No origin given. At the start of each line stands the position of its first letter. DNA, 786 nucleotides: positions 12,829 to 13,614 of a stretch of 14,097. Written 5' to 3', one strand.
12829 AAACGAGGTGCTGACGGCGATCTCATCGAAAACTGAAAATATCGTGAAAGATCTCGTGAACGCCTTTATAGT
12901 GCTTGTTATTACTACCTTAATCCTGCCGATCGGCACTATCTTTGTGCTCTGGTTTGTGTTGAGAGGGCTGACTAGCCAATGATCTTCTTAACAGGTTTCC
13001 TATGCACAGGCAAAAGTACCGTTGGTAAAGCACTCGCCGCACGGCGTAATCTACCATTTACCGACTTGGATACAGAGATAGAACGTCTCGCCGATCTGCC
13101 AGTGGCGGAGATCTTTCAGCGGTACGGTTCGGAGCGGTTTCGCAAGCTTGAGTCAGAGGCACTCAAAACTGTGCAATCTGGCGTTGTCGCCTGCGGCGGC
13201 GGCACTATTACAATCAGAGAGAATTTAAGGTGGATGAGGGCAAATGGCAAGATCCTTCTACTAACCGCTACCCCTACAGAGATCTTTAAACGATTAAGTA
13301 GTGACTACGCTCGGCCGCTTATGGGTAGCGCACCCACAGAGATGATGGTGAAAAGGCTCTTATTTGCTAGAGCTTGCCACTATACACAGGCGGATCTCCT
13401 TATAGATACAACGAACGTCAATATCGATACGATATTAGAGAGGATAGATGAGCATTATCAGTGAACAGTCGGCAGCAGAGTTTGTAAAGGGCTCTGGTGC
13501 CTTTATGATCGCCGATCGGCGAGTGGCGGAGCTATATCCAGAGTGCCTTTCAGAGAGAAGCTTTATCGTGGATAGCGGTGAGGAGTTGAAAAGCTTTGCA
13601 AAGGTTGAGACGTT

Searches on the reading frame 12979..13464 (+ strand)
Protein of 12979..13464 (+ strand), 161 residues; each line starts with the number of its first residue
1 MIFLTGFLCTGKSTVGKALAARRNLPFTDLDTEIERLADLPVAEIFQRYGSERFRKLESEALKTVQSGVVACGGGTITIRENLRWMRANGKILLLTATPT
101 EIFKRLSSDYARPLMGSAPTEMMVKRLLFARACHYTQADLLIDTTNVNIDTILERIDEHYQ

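Call 6: search_protein_families(library=pfam, proteins=[window:12979-13464:+], max_evalue=1)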
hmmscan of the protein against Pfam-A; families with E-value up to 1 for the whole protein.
window:12979-13464:+ (161 aa): 6 families
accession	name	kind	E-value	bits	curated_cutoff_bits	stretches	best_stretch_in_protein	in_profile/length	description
PF01202.28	SKI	-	4.1e-35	121.7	22.1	1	10-156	3-154/159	Shikimate kinase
PF13238.12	AAA_18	-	3.1e-06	28.1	29.4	1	2-108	1-110/128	AAA domain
PF13671.12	AAA_33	-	0.0043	17.8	27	1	1-43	1-43/143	AAA domain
PF13521.12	AAA_28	-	0.039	14.6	27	1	2-25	2-25/164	AAA domain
PF02224.24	Cytidylate_kin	-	0.14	12.3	26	0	9-29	8-28/211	Cytidylate kinase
PF01121.26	CoaE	-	0.21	11.7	27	1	2-33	3-33/180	Dephospho-CoA kinase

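Call 7: search_protein_families(library=ncbifam, proteins=[window:12979-13464:+], max_evalue=1)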
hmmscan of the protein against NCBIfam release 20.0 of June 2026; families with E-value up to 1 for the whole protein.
window:12979-13464:+ (161 aa): 16 families
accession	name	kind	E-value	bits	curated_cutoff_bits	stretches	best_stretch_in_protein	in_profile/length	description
NF010553.0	PRK13947.1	equivalog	1.7e-38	132.5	204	1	2-160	4-165/173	shikimate kinase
NF010554.0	PRK13948.1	equivalog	3.3e-30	105.1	217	1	2-158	13-171/192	shikimate kinase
NF010552.0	PRK13946.1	equivalog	4.3e-30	104.8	186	1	2-156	26-183/198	shikimate kinase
NF006015.0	PRK08154.1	subfamily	6.6e-27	94.5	204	1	2-158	139-300/314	anaerobic benzoate catabolism transcriptional regulator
NF002988.0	PRK03731.1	equivalog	1.5e-26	93.2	161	1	2-156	5-164/174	shikimate kinase AroL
NF010555.0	PRK13949.1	equivalog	1.1e-23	84.2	180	1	2-152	4-161/175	shikimate kinase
NF003456.0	PRK05057.1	equivalog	1e-21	77.6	195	1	2-157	7-167/173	shikimate kinase AroK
NF010556.0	PRK13951.1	equivalog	3.4e-20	72.4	560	1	2-148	3-147/492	bifunctional shikimate kinase AroK/3-dehydroquinate synthase AroB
NF040667.1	hom_kin_desulfo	exception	2.1e-18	66.7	197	1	2-159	3-161/163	homoserine kinase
NF010627.0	PRK14021.1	equivalog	5.3e-18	64.7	565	1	4-140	11-154/542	bifunctional shikimate kinase/3-dehydroquinate synthase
NF006610.0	PRK09169.1-4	subfamily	7.7e-18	62.5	4299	1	2-142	2868-3011/3056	hypothetical protein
NF001866.0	PRK00625.1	equivalog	4.3e-17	62.8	142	1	2-107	3-114/173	shikimate kinase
TIGR01313.1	therm_gnt_kin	subfamily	0.00028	20.7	113.75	1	4-108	3-114/164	gluconokinase, GntK/IdnK-type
NF004861.0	PRK06217.1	equivalog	0.00037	19.9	203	1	2-65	4-65/183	hypothetical protein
NF004040.0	PRK05537.1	equivalog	0.0081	14.6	669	1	2-22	399-419/572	bifunctional sulfate adenylyltransferase/adenylylsulfate kinase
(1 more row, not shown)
